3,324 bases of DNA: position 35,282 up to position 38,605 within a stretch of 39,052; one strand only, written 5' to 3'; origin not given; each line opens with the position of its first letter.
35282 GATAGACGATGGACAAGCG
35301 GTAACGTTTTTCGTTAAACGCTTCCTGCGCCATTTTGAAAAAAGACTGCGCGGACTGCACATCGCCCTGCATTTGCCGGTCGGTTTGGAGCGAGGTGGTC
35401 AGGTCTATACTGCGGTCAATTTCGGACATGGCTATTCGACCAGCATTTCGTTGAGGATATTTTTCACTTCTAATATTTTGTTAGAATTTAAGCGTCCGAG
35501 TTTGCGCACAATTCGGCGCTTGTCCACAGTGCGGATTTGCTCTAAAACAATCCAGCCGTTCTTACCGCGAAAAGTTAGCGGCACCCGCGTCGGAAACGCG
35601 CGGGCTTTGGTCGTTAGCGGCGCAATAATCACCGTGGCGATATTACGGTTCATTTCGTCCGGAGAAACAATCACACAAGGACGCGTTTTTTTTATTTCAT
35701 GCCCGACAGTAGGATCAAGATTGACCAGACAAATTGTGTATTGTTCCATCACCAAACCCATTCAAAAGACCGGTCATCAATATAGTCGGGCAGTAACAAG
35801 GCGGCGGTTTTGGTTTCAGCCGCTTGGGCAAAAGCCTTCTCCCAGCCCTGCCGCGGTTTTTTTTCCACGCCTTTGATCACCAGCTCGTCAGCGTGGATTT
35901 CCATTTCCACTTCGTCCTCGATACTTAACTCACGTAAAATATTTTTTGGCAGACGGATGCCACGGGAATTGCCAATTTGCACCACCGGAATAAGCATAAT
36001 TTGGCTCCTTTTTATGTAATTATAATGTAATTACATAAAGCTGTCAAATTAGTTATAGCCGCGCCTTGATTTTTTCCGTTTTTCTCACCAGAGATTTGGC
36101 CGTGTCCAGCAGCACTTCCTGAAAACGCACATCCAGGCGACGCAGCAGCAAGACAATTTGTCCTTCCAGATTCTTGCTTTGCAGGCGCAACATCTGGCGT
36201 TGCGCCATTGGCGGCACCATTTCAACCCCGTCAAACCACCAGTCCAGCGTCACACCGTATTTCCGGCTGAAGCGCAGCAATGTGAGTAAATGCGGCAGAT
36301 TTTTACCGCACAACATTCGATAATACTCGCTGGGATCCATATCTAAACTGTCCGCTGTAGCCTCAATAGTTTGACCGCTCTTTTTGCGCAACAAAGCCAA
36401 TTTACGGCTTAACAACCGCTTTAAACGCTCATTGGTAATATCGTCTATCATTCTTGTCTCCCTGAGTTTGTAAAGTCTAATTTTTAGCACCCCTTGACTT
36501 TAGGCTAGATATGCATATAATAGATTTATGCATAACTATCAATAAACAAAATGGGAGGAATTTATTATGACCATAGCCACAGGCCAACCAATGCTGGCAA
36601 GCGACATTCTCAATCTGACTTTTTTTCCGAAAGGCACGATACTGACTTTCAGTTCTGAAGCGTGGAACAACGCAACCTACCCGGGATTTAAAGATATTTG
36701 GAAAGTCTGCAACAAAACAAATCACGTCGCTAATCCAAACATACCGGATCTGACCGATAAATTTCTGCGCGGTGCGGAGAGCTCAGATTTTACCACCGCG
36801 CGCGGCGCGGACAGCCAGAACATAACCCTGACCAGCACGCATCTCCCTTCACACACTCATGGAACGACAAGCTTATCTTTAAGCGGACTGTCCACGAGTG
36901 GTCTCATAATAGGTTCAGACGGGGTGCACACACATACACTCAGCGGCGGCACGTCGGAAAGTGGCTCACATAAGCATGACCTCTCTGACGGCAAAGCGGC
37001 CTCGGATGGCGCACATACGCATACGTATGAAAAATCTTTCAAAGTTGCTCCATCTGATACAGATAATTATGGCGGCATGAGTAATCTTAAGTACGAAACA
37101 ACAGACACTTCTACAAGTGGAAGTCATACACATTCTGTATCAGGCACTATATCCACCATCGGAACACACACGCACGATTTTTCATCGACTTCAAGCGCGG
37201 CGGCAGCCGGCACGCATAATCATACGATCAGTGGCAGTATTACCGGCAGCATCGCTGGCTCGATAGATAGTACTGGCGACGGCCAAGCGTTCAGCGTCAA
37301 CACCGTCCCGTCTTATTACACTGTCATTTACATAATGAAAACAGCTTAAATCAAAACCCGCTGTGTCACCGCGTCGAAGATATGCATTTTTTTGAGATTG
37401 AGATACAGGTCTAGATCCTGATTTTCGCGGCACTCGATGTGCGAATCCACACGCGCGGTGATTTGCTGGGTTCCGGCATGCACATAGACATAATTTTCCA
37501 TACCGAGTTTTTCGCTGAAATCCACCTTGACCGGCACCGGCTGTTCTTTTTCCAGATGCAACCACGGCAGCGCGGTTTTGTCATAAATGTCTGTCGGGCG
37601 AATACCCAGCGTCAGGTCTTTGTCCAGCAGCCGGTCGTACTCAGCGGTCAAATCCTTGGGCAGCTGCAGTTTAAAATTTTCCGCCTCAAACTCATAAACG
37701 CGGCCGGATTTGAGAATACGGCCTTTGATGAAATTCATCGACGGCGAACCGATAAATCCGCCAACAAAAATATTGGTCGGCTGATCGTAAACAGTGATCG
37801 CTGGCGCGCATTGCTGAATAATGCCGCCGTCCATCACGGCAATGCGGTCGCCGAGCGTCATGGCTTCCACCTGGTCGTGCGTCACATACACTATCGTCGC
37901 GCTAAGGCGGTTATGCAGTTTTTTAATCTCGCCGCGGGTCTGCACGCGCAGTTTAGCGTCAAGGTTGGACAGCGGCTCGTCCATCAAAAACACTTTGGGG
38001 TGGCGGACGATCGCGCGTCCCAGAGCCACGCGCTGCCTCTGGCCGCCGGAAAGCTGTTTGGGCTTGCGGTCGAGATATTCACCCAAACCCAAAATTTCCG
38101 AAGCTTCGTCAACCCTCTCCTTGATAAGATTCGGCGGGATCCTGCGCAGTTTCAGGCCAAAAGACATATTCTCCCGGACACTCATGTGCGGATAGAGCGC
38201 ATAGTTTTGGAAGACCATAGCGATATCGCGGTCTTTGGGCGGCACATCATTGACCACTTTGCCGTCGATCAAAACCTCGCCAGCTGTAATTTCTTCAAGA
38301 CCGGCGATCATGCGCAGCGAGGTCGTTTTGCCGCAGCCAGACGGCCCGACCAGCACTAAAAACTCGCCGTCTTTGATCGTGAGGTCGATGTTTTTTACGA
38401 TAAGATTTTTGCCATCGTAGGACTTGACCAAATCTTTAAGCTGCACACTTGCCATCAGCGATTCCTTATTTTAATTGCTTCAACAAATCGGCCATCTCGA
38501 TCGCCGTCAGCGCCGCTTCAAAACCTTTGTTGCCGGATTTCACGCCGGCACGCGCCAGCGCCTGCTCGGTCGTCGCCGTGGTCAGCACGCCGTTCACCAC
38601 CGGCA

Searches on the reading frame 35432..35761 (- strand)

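Call 69: search_protein_families(library=pfam, proteins=[window:35432-35761:-], max_evalue=0.001)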
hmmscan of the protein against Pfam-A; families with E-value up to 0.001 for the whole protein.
window:35432-35761:- (109 aa): 1 family
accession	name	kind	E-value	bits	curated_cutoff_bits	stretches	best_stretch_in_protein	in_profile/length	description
PF02452.23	PemK_toxin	-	7.8e-32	110.2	23.1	1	7-107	2-109/109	PemK-like, MazF-like toxin of type II toxin-antitoxin system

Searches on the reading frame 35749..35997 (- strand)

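Call 69: search_protein_families(library=pfam, proteins=[window:35749-35997:-], max_evalue=0.001)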
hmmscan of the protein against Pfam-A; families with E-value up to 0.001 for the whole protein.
window:35749-35997:- (82 aa): 1 family
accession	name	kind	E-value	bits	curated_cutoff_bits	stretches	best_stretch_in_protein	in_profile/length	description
PF04014.23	MazE_antitoxin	-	1.3e-06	28.7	24.7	1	5-46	1-41/48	Antidote-toxin recognition MazE, bacterial antitoxin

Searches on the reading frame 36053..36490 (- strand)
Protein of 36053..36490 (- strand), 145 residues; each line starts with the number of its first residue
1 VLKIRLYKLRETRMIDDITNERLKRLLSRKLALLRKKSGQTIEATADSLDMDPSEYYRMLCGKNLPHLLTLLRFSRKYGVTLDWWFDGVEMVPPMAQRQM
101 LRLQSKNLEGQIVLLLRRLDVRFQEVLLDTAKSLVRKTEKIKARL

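Call 3: search_protein_families(library=pfam, proteins=[window:36053-36490:-], max_evalue=1)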
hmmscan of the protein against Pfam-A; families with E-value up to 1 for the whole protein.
window:36053-36490:- (145 aa): 3 families
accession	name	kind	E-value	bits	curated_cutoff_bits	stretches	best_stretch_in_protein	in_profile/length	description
PF13560.12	HTH_31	-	8.7e-07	29.6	27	1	27-82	2-58/64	Helix-turn-helix domain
PF01381.28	HTH_3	-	4e-06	27.2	23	1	32-85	2-55/55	Helix-turn-helix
PF12844.13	HTH_19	-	0.00015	22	30.2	1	30-89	3-62/64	Helix-turn-helix domain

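Call 4: search_protein_families(library=phrogs, proteins=[window:36053-36490:-], max_evalue=0.1)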
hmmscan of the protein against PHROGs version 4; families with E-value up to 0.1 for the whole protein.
window:36053-36490:- (145 aa): 8 families
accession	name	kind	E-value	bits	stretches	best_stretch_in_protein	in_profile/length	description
phrog_8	-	transcription regulation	5e-06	27.2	1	21-96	161-227/346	transcriptional regulator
phrog_2328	-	transcription regulation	0.00014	22.7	1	25-94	15-81/128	transcriptional repressor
phrog_7396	-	unknown function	0.00036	21.3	1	17-86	6-78/227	-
phrog_6378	-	unknown function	0.0059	17.6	1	26-92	8-74/131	-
phrog_4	-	transcription regulation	0.0098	15.9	1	18-91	132-198/400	transcriptional repressor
phrog_3037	-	transcription regulation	0.035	14.9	1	21-130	20-122/189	transcriptional repressor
phrog_1373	-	transcription regulation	0.055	14.5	1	27-84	64-121/166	transcriptional regulator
phrog_3642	-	DNA, RNA and nucleotide metabolism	0.096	13.6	0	28-66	9-48/79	HTH DNA binding protein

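Call 5: search_protein_families(library=ncbifam, proteins=[window:36053-36490:-], max_evalue=1)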
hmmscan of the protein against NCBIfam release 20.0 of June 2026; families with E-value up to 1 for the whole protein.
window:36053-36490:- (145 aa): 1 family
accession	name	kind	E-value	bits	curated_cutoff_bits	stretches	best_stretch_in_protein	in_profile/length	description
NF041951.1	phage_RstR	subfamily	0.0004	20.6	80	1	28-86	4-62/108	RstR family transcriptional repressor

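Call 42: search_protein_families(library=padloc, proteins=[window:36056-36451:-], max_evalue=0.01)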
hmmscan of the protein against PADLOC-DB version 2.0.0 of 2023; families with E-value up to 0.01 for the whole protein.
window:36056-36451:- (132 aa): 0 families

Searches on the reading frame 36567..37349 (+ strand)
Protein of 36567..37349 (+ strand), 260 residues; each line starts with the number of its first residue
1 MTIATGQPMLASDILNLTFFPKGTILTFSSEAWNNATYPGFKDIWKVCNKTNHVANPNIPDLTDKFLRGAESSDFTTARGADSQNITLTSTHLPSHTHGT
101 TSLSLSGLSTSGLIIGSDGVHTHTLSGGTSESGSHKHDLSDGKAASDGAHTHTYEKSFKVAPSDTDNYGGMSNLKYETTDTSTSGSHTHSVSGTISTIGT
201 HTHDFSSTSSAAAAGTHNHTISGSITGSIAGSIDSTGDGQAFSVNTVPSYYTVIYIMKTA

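Call 3: search_protein_families(library=pfam, proteins=[window:36567-37349:+], max_evalue=1)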
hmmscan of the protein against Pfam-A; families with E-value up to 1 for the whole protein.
window:36567-37349:+ (260 aa): 2 families
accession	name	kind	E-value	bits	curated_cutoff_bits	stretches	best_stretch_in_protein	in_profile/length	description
PF12788.12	YmaF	-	0.00026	21.9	27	2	149-226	3-82/97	YmaF family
PF03335.18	Phage_fiber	-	0.042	14.4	20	2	116-129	1-14/14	Phage tail fibre repeat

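Call 4: search_protein_families(library=phrogs, proteins=[window:36567-37349:+], max_evalue=0.1)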
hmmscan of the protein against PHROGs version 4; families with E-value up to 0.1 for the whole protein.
window:36567-37349:+ (260 aa): 5 families
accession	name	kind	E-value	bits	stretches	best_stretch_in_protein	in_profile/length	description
phrog_2097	-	tail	1.1e-16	61.8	1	18-259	384-600/644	tail fiber protein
phrog_4277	-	tail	3.3e-07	29.9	1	67-260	626-780/780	tail fiber protein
phrog_25747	-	tail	5.7e-07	28.8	1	57-233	728-885/901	tail fiber protein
phrog_5717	-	tail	0.00029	20.2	1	16-253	999-1143/1150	tail protein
phrog_5795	-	tail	0.0012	18.1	1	45-146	411-523/968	tail protein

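Call 5: search_protein_families(library=ncbifam, proteins=[window:36567-37349:+], max_evalue=1)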
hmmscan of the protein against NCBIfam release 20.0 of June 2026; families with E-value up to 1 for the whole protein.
window:36567-37349:+ (260 aa): 0 families

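Call 32: search_solved_structures(query=window:36567-37346:+, max_evalue=1, show_alignments=1)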
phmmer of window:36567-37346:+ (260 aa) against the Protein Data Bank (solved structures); distinct sequences matched with E-value up to 1: 1.
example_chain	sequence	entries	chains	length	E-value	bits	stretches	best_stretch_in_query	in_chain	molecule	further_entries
2yoo_A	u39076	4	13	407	0.15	14.8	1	47-136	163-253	P450 HEME-THIOLATE PROTEIN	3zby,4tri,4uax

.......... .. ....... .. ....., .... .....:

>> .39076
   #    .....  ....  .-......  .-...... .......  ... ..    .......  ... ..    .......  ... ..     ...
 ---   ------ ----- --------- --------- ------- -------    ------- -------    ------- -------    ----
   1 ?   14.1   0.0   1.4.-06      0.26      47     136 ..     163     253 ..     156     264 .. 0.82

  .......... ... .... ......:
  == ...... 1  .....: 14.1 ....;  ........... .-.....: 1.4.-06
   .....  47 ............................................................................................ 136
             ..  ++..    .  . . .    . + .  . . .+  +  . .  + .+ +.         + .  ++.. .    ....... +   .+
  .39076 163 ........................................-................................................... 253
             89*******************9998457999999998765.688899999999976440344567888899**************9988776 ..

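Call 42: search_protein_families(library=padloc, proteins=[window:36567-37349:+], max_evalue=0.01)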
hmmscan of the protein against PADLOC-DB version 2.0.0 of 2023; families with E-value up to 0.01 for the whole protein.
window:36567-37349:+ (260 aa): 0 families

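Call 58: find_homologous_proteins(query=window:36567-37346:+, max_evalue=0.001)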
Query window:36567-37346:+ (260 aa): 174 proteins with E <= 0.001 among 3239 candidates; the best 120 are listed.
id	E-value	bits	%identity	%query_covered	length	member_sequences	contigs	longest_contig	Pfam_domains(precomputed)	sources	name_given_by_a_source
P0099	7.2e-162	555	100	100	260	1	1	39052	-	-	-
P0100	4.6e-108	378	72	98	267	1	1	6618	-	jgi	jgi:hypothetical protein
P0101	2.0e-85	304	64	100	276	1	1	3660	-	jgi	jgi:hypothetical protein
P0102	5.9e-81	290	62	97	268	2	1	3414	-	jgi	jgi:hypothetical protein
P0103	2.5e-69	252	57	97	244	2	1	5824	-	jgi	jgi:hypothetical protein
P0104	4.0e-65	238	51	100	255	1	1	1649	-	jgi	jgi:hypothetical protein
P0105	1.3e-64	236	51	99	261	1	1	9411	-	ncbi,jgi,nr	ncbi:MAG: hypothetical protein LBJ25_06415 [Candidatus Margulisbacteria bacterium]|jgi:hypothetical 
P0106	1.5e-63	233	53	99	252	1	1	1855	-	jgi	jgi:hypothetical protein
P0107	1.3e-62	230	48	99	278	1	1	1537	-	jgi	jgi:hypothetical protein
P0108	4.4e-62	228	55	96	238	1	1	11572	-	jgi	jgi:hypothetical protein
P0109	1.1e-61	227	51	100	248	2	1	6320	-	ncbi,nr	ncbi:MAG: hypothetical protein LBL50_04755 [Candidatus Margulisbacteria bacterium]|nr:hypothetical p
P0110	3.4e-60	222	52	100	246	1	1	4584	-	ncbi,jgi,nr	ncbi:MAG: hypothetical protein LBK68_04920 [Candidatus Margulisbacteria bacterium]|jgi:hypothetical 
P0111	3.4e-60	222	49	100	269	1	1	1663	-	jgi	jgi:hypothetical protein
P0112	3.6e-60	222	54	98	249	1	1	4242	-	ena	-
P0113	7.5e-60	221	52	99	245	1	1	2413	-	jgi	jgi:hypothetical protein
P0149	4.4e-47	179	43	100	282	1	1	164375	-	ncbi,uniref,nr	ncbi:putative phage tail fiber protein [Candidatus Termititenax aidoneus]|uniref:Phage tail fiber pr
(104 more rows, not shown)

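Call 63: find_encoding_contigs(protein=P0149, flank=10000, max_places=2)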
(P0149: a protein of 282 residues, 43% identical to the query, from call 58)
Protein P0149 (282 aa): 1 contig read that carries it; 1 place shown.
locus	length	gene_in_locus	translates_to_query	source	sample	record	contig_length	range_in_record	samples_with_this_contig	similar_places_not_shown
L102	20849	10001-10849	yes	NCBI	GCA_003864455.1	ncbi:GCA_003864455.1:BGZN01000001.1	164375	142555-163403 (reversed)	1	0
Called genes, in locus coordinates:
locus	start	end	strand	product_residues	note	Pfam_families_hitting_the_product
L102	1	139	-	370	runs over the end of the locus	?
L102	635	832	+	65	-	-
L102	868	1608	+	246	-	PF00119:ATP-synt_A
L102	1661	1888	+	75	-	PF00137:ATP-synt_C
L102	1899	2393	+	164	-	PF00430:ATP-synt_B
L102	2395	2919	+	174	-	PF00213:OSCP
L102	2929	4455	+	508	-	PF02874:ATP-synt_ab_N, PF00006:ATP-synt_ab, PF00306:ATP-synt_ab_C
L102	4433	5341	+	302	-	PF00231:ATP-synt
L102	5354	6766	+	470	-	PF02874:ATP-synt_ab_N, PF00006:ATP-synt_ab, PF22919:ATP-synt_VA_C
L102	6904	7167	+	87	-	PF02823:ATP-synt_DE_N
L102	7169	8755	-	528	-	PF11751:PorP_SprF (weak)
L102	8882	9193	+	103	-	PF00829:Ribosomal_L21p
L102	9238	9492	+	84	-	PF01016:Ribosomal_L27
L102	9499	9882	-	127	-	PF12844:HTH_19 (faint), PF01381:HTH_3 (faint)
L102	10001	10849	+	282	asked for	-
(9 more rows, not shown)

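Call 71: search_dna_similar(query=window:36567-37346:+, collection=phages, mode=protein, max_evalue=0.1, max_rows=15)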
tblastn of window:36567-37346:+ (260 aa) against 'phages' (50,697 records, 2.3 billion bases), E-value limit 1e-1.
No match.

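Call 77: predict_structure(alignment_id=A5)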
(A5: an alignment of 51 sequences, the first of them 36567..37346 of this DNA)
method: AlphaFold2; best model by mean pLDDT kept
length: 260 residues; sequences in the alignment: 51
mean_pLDDT: 61.7   pTM: 0.29
mean pLDDT of the five models: 61.7, 59.0, 55.2, 54.7, 52.7
residues with pLDDT >= 90: 0; 70-90: 39; 50-70: 200; < 50: 21
segments of 3 or more residues with pLDDT < 50: 67-70, 250-260
pLDDT, mean of each block of 10 residues (from residue 1): 69 70 70 62 73 83 60 53 58 68 64 58 63 59 58 64 55 54 61 59 66 63 63 57 56 39
secondary structure, 60 per line:
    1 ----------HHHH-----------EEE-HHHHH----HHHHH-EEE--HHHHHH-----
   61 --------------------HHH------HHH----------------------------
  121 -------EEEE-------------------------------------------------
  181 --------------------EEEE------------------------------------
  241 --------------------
elements in order: H11-14 E26-28 H30-34 H39-43 E45-47 H50-55 E128-131 E201-204

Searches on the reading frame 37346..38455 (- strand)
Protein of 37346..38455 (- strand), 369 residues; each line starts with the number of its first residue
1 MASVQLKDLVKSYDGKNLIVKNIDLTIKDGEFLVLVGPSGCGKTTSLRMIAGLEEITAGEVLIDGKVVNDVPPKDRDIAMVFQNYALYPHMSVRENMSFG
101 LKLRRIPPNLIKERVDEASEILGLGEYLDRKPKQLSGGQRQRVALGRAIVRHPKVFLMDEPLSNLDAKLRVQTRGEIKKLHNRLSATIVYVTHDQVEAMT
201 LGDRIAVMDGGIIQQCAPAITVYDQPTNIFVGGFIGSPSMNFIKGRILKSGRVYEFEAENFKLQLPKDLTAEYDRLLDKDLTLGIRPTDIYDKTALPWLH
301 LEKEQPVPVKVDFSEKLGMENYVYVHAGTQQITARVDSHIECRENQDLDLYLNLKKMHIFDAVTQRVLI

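Call 78: search_protein_families(library=pfam, proteins=[window:37346-38455:-], max_evalue=0.001)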
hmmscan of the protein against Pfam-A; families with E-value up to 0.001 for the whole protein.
window:37346-38455:- (369 aa): 4 families
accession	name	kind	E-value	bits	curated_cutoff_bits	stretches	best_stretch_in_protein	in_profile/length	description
PF00005.33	ABC_tran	-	5.6e-36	124.6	25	1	20-162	1-136/137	ABC transporter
PF17912.7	OB_MalK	-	1.6e-11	45.3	27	1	236-290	1-53/53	MalK OB fold domain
PF13401.12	AAA_22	-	0.00062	20.5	27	0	30-53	5-28/130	AAA domain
PF02463.25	SMC_N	-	0.00075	19.4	40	0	21-203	16-209/220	RecF/RecN/SMC N terminal domain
